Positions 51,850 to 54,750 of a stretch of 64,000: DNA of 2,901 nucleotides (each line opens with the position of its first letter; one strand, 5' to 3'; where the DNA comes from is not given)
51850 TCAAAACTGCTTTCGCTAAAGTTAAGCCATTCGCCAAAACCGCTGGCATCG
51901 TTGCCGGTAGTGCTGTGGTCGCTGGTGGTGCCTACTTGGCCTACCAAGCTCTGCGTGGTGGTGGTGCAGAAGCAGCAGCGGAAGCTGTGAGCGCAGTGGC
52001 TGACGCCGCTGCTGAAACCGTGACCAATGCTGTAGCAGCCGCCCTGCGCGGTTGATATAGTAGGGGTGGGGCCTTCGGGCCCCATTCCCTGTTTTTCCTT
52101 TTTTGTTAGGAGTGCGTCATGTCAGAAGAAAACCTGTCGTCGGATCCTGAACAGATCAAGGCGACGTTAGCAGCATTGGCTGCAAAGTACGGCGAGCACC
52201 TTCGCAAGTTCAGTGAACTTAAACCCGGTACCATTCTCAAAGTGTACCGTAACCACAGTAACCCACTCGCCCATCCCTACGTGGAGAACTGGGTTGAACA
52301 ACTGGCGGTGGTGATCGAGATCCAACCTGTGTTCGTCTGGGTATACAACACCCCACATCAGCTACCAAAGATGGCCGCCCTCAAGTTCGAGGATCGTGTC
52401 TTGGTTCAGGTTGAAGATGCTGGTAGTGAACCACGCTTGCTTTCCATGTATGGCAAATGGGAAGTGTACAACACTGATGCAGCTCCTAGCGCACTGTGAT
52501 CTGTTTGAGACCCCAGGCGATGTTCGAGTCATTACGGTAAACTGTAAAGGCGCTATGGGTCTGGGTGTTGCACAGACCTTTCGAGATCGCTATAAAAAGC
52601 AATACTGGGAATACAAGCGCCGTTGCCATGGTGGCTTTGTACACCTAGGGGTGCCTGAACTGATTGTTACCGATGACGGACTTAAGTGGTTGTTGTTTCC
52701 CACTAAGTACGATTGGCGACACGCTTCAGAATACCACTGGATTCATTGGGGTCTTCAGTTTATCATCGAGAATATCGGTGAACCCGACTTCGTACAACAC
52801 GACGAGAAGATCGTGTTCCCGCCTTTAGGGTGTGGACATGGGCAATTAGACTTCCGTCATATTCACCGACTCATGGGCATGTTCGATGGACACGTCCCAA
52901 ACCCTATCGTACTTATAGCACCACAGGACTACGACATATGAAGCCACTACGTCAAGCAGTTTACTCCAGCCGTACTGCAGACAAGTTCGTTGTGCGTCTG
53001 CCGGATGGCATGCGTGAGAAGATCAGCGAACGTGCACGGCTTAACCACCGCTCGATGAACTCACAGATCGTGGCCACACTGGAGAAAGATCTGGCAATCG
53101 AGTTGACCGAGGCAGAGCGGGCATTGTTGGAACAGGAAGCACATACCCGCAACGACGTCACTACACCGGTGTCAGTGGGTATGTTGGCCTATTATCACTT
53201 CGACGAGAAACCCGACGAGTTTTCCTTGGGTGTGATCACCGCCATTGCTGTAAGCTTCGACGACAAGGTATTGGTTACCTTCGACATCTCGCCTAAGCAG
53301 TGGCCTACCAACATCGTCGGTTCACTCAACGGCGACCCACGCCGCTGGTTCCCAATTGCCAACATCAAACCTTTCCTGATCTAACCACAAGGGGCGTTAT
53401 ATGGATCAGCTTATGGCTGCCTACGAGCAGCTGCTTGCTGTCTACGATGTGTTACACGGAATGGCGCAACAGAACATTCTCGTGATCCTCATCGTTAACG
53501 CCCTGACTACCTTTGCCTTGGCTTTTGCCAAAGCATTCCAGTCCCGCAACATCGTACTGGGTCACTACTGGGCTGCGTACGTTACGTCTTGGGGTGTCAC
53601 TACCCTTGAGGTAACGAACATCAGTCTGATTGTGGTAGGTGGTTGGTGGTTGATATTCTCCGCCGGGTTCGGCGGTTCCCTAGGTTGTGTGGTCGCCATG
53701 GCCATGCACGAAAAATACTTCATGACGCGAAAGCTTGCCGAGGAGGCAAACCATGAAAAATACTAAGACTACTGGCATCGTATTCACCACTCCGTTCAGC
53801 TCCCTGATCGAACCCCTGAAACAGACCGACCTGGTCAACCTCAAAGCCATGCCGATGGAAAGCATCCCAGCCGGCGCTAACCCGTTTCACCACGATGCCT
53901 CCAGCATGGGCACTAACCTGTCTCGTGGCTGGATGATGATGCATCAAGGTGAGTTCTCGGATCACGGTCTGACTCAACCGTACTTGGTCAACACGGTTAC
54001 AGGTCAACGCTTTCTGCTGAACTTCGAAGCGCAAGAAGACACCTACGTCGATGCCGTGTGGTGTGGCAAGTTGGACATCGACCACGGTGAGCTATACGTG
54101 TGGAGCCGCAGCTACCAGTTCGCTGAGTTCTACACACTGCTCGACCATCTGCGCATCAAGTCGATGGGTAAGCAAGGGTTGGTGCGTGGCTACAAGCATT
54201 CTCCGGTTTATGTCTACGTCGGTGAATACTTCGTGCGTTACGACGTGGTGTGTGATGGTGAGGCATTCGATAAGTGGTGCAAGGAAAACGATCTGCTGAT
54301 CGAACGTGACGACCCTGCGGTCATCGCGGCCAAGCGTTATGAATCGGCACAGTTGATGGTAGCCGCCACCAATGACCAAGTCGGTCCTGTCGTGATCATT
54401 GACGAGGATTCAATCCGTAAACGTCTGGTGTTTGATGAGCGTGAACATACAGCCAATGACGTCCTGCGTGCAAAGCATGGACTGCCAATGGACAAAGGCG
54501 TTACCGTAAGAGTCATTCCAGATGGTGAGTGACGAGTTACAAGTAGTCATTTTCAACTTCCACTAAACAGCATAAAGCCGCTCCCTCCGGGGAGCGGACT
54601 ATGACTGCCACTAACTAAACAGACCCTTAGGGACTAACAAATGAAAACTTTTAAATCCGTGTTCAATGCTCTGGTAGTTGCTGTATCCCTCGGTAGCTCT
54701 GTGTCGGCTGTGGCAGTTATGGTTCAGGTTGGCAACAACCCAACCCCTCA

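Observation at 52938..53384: AmrZ mimic: host DNA-binding domain on a foreign C-terminal domain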

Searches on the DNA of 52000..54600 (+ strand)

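Call 8: search_dna_similar(query=window:52000-54600:+, collection=phages, mode=near, max_rows=25)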
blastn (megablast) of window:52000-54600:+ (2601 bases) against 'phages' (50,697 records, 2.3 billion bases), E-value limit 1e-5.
Records with a match: 2; places in all: 2; records where one place covers at least 80% of the query: 0.
Best place of each record, by identity: 80-90% 2.
By first word of the organism name: Pseudomonas 2.
By host as written in the record: Pseudomonas fluorescens SBW25 2.
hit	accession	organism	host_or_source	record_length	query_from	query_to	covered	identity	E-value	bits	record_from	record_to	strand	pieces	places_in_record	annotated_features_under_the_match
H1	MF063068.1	Pseudomonas phage Noxifer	Pseudomonas fluorescens SBW25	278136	1347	2431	42%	84.1%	0e+0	1040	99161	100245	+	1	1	hypothetical protein (x2) | putative DNA-binding protein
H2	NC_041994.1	Pseudomonas phage Noxifer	Pseudomonas fluorescens SBW25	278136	1347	2431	42%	84.1%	0e+0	1040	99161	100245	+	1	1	hypothetical protein | holin | Arc-like transcriptional regulator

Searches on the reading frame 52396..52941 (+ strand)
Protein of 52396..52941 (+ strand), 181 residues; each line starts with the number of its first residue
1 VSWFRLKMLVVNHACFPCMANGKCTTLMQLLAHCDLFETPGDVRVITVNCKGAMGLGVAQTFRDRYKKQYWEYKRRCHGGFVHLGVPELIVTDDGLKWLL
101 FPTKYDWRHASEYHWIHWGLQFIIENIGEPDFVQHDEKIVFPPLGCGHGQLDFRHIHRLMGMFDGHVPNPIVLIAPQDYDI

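Call 23: search_protein_families(library=pfam, proteins=[window:52396-52941:+], max_evalue=0.01)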
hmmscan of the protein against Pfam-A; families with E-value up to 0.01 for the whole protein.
window:52396-52941:+ (181 aa): 1 family
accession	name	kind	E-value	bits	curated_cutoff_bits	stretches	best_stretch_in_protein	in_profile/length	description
PF01661.27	Macro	-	7.4e-05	23.1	22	1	47-157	3-115/118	Macro domain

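Call 111: search_protein_families(library=phrogs, proteins=[window:52477-52938:+], max_evalue=0.001)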
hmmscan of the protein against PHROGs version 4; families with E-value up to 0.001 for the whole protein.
window:52477-52938:+ (154 aa): 2 families
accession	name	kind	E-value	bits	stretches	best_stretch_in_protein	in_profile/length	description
phrog_335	-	other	6.1e-27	95.8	1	6-140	60-196/422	phosphatase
phrog_30914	-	unknown function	1e-21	78.4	1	6-150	6-150/371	-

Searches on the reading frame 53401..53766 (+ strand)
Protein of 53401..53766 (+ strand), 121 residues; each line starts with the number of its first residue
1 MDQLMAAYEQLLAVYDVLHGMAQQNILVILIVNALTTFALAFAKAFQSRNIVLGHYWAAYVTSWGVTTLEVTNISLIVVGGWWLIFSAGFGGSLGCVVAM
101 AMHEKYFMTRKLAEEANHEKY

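Call 23: search_protein_families(library=pfam, proteins=[window:53401-53766:+], max_evalue=0.01)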
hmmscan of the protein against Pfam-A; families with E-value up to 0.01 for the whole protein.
window:53401-53766:+ (121 aa): 0 families

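Call 111: search_protein_families(library=phrogs, proteins=[window:53401-53763:+], max_evalue=0.001)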
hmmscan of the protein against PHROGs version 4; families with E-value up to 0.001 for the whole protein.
window:53401-53763:+ (121 aa): 1 family
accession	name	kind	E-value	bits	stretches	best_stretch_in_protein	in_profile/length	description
phrog_7045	-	lysis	1.7e-27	96.5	1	25-106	2-86/94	holin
